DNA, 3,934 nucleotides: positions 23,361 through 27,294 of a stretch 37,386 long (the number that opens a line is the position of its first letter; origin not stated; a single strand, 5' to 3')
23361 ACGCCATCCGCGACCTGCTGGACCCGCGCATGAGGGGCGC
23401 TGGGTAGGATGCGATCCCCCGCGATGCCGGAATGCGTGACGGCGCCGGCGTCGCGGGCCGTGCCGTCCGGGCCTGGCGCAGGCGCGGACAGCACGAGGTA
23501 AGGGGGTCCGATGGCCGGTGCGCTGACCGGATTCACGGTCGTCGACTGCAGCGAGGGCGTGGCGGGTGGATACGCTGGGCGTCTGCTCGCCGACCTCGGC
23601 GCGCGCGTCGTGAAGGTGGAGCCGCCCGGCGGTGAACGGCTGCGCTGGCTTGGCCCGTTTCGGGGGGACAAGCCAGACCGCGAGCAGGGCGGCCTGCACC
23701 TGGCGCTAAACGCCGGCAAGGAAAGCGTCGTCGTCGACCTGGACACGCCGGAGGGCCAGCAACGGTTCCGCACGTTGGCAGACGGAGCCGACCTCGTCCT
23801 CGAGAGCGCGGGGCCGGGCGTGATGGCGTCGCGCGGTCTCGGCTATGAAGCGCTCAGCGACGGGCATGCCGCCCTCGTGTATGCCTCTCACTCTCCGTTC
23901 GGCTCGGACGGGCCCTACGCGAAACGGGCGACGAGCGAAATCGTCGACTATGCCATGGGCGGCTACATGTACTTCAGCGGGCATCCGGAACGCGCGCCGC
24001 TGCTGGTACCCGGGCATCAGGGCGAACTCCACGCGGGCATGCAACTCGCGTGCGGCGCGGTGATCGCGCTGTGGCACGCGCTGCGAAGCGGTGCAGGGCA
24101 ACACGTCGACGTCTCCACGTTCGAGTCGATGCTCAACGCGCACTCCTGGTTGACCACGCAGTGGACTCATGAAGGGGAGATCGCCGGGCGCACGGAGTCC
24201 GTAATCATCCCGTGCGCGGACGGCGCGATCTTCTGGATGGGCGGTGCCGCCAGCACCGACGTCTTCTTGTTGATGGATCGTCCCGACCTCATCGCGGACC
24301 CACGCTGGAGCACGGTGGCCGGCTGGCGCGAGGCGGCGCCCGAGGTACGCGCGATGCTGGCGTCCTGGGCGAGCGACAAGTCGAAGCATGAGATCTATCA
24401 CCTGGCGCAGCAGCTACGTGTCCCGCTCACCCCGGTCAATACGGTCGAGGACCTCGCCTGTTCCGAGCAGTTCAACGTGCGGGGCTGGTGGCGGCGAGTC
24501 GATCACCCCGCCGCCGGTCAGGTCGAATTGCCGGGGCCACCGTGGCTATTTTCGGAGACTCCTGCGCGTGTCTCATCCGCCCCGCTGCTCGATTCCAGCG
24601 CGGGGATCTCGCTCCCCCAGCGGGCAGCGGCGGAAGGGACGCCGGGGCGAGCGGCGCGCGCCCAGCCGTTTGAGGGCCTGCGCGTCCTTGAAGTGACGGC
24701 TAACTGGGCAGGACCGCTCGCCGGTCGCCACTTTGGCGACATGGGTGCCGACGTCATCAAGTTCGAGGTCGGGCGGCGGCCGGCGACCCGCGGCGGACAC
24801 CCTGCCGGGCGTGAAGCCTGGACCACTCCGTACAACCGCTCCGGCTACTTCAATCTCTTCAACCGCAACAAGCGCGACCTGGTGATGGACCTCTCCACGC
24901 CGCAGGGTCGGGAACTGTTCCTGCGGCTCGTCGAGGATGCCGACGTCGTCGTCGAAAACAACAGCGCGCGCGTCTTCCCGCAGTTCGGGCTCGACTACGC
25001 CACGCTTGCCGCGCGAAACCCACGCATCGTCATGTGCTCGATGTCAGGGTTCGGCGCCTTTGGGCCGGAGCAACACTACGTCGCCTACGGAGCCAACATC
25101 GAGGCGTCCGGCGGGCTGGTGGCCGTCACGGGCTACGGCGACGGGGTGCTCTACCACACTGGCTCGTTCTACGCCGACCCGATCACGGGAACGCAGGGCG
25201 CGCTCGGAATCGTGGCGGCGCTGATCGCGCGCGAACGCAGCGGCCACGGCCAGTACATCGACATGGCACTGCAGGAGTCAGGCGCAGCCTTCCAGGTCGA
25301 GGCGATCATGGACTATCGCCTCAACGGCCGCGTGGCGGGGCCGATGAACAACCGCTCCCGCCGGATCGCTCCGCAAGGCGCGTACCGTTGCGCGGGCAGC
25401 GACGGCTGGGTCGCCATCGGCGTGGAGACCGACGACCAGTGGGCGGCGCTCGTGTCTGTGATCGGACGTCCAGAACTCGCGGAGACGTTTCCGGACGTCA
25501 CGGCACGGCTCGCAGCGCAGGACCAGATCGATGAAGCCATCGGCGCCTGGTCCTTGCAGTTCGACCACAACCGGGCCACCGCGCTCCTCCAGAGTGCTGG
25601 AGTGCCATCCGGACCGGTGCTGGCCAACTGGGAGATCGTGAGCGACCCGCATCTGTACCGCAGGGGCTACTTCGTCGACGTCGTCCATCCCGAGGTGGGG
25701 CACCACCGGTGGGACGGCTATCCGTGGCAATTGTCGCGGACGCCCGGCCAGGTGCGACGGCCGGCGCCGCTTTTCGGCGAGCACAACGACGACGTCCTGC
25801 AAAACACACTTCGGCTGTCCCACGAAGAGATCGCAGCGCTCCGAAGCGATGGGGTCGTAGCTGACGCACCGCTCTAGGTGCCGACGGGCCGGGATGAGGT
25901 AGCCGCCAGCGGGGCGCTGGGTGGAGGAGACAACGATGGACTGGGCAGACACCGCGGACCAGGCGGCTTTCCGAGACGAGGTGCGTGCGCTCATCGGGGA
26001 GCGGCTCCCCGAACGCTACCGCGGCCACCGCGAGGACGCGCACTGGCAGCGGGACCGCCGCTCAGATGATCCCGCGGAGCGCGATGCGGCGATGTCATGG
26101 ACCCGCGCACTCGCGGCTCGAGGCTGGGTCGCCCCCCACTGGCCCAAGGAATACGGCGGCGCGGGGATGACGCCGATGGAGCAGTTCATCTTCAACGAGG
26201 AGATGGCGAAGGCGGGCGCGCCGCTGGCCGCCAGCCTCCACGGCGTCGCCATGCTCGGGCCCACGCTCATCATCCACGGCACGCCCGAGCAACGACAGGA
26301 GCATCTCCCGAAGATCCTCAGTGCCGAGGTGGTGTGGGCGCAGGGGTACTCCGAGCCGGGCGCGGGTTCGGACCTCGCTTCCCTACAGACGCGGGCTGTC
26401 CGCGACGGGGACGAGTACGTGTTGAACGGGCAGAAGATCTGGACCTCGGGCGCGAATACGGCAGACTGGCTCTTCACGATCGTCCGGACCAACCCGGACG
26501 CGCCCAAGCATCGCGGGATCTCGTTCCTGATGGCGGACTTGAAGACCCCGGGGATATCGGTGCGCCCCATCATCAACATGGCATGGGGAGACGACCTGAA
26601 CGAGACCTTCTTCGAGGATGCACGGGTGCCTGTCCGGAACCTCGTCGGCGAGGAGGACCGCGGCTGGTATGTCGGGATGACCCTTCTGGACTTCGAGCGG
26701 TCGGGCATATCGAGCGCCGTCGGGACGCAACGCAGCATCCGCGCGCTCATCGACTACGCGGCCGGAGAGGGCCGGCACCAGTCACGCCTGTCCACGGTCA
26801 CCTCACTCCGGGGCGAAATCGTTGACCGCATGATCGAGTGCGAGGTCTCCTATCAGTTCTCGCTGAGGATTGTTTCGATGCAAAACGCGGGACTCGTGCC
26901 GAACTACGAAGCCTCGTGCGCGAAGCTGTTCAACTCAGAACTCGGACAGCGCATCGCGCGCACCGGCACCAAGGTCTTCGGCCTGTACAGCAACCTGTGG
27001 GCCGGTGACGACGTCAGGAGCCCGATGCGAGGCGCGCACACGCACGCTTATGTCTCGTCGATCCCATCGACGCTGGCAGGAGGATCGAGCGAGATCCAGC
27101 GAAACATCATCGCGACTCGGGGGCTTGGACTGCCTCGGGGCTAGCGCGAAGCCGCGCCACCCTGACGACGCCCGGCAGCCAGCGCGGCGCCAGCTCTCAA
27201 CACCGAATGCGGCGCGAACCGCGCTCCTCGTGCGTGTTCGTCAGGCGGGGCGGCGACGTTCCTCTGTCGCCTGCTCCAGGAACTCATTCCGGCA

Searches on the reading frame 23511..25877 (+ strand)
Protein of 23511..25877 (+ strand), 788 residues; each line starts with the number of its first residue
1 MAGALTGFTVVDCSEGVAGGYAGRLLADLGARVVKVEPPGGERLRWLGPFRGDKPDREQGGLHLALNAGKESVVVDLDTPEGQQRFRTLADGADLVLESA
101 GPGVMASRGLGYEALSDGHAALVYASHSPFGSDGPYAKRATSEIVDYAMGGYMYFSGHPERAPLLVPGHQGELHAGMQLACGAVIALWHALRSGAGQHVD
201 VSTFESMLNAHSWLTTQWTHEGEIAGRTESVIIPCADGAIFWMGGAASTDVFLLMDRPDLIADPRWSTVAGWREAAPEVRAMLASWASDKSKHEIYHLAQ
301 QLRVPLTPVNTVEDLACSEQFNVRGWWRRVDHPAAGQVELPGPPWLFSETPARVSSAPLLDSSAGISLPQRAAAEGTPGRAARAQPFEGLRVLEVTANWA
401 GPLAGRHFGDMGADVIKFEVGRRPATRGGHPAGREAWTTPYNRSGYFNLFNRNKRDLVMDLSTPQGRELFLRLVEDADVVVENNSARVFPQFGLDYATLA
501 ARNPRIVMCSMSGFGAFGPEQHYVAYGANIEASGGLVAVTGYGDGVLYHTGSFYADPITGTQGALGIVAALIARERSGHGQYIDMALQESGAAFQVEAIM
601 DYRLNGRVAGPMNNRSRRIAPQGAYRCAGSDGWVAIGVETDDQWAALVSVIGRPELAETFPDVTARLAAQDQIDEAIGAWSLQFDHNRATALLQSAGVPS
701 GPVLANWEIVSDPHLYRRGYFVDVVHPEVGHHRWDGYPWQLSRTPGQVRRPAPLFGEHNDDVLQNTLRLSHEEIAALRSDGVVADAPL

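Call 8: search_protein_families(library=pfam, proteins=[window:23511-25877:+], max_evalue=0.001)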
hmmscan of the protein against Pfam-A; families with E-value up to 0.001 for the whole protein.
window:23511-25877:+ (788 aa): 1 family
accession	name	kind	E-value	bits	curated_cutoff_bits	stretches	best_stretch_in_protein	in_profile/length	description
PF02515.22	CoA_transf_3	-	3.8e-186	618.9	23.3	2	388-759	2-366/366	CoA-transferase family III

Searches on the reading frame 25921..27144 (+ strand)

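Call 9: search_protein_families(library=pfam, proteins=[window:25921-27144:+], max_evalue=0.001)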
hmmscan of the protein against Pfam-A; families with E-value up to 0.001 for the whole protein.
window:25921-27144:+ (407 aa): 3 families
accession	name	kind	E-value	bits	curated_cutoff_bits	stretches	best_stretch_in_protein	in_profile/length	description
PF02771.21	Acyl-CoA_dh_N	-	2.3e-20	73.5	22.9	1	11-136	1-113/113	Acyl-CoA dehydrogenase, N-terminal domain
PF02770.24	Acyl-CoA_dh_M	-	4.4e-20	72.1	33.3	1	140-232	1-95/97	Acyl-CoA dehydrogenase, middle domain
PF00441.29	Acyl-CoA_dh_1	-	1.4e-17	64.7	22.4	1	246-401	1-149/150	Acyl-CoA dehydrogenase, C-terminal domain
